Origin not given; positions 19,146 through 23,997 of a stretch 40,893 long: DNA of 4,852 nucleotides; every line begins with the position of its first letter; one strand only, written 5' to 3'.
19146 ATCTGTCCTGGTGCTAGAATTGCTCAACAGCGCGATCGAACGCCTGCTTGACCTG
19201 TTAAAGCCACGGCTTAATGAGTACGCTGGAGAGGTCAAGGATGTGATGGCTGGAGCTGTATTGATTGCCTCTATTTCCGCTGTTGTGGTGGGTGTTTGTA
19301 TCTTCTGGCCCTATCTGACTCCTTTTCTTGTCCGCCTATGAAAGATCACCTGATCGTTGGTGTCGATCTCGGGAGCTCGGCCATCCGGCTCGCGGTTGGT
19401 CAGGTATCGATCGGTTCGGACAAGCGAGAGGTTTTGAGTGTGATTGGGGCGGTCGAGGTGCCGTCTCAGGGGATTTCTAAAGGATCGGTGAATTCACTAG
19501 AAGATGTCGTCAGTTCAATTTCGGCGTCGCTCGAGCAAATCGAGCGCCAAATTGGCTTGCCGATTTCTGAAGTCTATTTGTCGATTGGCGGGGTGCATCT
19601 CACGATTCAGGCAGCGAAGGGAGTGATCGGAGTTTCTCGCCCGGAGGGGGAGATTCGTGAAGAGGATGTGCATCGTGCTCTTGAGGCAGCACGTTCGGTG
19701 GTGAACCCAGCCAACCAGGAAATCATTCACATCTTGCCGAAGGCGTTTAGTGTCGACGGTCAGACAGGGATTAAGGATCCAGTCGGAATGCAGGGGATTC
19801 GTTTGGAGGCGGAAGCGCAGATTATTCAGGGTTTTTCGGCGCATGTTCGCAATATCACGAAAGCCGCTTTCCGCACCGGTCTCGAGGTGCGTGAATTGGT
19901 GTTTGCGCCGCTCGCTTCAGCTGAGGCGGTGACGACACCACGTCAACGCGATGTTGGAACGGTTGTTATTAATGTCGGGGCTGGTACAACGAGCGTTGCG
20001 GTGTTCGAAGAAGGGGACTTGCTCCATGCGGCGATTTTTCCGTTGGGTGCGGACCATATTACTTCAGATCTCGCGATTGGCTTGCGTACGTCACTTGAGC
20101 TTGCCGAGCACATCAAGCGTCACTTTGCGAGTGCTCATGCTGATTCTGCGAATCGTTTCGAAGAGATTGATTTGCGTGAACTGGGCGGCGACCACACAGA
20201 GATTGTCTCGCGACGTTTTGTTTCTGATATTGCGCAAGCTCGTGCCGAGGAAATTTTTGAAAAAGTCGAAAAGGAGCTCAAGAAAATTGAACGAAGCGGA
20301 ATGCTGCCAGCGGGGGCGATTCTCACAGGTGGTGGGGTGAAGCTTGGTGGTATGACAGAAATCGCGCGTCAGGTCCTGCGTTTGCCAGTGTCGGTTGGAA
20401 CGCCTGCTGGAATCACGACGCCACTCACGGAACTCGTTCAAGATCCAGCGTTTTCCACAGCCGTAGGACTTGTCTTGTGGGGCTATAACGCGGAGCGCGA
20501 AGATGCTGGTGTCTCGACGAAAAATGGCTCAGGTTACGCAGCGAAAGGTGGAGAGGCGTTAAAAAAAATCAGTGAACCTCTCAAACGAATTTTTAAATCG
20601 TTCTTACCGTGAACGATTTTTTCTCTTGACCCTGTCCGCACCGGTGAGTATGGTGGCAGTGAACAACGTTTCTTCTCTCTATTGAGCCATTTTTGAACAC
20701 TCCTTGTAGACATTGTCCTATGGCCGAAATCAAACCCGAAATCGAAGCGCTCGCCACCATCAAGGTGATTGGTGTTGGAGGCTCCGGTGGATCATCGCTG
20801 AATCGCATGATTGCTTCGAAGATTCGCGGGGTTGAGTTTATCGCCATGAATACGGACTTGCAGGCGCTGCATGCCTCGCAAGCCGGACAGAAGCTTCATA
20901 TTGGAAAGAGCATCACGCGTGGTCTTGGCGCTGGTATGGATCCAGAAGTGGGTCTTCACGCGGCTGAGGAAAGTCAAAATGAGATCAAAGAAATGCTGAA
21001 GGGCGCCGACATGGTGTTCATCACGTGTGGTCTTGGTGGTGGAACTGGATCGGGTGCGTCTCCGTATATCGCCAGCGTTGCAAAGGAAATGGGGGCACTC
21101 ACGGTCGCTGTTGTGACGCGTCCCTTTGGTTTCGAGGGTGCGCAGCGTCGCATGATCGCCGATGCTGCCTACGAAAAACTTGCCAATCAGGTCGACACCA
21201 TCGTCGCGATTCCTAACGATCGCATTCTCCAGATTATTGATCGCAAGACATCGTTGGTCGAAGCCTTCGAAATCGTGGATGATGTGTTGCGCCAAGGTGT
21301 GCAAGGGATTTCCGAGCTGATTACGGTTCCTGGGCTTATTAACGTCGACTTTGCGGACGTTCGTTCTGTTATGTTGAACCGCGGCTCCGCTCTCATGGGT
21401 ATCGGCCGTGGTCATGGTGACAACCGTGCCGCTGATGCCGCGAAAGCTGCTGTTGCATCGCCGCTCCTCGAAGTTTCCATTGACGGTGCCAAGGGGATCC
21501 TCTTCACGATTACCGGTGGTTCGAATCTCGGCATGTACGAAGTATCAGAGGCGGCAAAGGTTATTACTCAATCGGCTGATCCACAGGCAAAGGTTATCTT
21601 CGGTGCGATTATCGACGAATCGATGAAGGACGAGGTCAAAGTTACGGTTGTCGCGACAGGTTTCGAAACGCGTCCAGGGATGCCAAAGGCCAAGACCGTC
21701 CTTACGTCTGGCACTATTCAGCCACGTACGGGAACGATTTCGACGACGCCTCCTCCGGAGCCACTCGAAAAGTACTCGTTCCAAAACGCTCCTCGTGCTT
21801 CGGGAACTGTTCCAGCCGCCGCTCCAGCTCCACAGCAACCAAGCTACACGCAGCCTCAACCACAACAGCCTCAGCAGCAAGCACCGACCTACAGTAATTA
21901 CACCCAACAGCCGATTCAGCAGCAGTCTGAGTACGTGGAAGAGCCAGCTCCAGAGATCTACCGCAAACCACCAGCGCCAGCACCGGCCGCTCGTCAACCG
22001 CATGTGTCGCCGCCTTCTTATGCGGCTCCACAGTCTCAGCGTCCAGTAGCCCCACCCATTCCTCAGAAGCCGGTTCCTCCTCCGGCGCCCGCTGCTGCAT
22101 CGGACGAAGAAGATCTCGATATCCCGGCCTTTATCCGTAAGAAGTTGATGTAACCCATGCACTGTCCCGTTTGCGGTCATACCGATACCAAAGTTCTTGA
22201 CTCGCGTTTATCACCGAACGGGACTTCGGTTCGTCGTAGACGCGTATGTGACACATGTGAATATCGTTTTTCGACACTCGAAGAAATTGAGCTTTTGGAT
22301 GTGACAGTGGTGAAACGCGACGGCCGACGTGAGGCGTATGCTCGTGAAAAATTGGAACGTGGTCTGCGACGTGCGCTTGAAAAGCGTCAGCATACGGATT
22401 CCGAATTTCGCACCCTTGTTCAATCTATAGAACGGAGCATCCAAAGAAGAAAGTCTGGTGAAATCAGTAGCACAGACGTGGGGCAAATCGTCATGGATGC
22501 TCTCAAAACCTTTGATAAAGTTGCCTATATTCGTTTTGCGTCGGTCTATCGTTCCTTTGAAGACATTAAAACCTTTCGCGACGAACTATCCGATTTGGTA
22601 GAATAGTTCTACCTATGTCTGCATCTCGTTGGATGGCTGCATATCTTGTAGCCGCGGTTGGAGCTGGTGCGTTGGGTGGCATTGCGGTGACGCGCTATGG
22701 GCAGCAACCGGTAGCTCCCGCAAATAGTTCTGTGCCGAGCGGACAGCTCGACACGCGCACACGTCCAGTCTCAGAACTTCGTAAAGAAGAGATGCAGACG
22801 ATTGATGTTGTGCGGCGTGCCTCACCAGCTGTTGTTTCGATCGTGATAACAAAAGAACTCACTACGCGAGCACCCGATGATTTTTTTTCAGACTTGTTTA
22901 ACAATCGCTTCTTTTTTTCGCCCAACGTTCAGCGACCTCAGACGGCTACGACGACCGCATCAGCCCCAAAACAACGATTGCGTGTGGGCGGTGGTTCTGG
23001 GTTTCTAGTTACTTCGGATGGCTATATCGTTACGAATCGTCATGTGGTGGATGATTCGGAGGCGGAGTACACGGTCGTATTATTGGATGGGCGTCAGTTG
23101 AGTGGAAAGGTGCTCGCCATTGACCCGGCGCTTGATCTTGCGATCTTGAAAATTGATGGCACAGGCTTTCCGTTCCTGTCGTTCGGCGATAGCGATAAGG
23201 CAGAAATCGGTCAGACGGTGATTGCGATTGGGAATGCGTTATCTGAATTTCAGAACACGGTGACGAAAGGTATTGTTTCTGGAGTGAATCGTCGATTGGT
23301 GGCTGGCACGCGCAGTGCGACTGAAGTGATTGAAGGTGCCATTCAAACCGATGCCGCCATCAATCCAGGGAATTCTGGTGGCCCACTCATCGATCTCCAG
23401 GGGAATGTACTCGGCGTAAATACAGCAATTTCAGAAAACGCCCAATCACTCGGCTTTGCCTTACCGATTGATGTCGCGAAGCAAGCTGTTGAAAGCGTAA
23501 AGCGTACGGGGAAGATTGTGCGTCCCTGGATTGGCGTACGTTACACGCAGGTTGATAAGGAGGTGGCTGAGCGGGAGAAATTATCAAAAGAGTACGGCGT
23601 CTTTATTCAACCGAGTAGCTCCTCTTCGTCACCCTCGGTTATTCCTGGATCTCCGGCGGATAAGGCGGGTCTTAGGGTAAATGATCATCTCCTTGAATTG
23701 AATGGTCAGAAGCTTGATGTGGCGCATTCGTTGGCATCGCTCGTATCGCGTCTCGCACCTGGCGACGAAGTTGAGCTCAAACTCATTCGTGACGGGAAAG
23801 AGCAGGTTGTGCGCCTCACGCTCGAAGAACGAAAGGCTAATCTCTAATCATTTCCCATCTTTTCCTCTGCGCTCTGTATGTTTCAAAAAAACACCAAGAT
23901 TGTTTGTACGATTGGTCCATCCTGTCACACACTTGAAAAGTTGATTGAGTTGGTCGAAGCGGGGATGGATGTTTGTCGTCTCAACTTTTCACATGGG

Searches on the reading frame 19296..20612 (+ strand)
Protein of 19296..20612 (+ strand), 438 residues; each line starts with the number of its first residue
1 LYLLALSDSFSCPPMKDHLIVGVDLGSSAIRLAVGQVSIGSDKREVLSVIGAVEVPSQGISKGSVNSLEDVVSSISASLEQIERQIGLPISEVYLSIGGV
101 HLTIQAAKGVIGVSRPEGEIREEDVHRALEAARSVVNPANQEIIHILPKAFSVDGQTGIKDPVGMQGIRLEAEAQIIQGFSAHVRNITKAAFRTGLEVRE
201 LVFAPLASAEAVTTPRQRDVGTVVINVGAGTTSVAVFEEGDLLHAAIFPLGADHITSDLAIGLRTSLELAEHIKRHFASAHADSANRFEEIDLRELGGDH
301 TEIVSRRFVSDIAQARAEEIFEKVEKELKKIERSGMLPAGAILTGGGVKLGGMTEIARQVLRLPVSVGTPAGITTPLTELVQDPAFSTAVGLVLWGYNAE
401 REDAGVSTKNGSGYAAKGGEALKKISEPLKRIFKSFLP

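Call 9: search_protein_families(library=pfam, proteins=[window:19296-20612:+])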
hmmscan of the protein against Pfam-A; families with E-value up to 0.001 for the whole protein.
window:19296-20612:+ (438 aa): 3 families
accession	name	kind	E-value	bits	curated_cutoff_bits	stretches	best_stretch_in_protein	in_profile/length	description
PF14450.12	FtsA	-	4e-34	118.2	31.8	1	223-391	1-127/127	Cell division protein FtsA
PF02491.25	SHS2_FTSA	-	1.1e-25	90.2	25.4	1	99-177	1-78/79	SHS2 domain inserted in FTSA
PF06723.19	MreB_Mbl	-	2.2e-11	43.6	27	1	185-368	110-304/327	MreB/Mbl protein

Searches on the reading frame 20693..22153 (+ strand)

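Call 9: search_protein_families(library=pfam, proteins=[window:20693-22153:+])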
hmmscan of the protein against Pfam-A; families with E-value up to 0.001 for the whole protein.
window:20693-22153:+ (486 aa): 2 families
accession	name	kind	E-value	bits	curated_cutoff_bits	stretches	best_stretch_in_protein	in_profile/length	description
PF00091.31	Tubulin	-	1.5e-46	159.5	33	1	23-183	2-190/190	Tubulin/FtsZ family, GTPase domain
PF12327.13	FtsZ_C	-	2.3e-34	118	27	1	231-325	1-95/95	FtsZ family, C-terminal domain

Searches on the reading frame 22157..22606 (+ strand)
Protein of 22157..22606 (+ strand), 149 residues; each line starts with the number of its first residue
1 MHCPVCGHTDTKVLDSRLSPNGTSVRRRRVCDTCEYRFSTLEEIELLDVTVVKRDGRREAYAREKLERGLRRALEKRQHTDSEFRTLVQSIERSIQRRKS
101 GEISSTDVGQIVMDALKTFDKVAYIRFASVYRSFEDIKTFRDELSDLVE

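Call 9: search_protein_families(library=pfam, proteins=[window:22157-22606:+])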
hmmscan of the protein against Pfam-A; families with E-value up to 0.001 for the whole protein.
window:22157-22606:+ (149 aa): 2 families
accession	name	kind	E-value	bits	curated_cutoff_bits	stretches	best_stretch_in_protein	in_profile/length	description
PF03477.21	ATP-cone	-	4.9e-20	72.3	25.8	1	50-136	2-87/88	ATP cone domain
PF22811.2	Zn_ribbon_NrdR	-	3.6e-19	68.8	27.2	1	1-42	1-42/42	Transcriptional repressor NrdR-like, N-terminal domain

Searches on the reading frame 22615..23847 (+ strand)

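Call 9: search_protein_families(library=pfam, proteins=[window:22615-23847:+])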
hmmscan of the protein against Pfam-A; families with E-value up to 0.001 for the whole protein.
window:22615-23847:+ (410 aa): 5 families
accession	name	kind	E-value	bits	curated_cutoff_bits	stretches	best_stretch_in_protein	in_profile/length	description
PF13365.12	Trypsin_2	-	1.4e-36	126.8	27.6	1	127-268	1-144/144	Trypsin-like peptidase domain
PF00089.32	Trypsin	-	1.4e-16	61.4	20.6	1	128-288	28-216/220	Trypsin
PF13180.12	PDZ_2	-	2.9e-13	50.3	27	1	306-403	3-80/80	PDZ domain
PF17820.7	PDZ_6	-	1.7e-10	40.9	27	1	341-392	4-54/54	PDZ domain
PF00595.29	PDZ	-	4.2e-05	24.3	23.2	1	341-388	31-78/81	PDZ domain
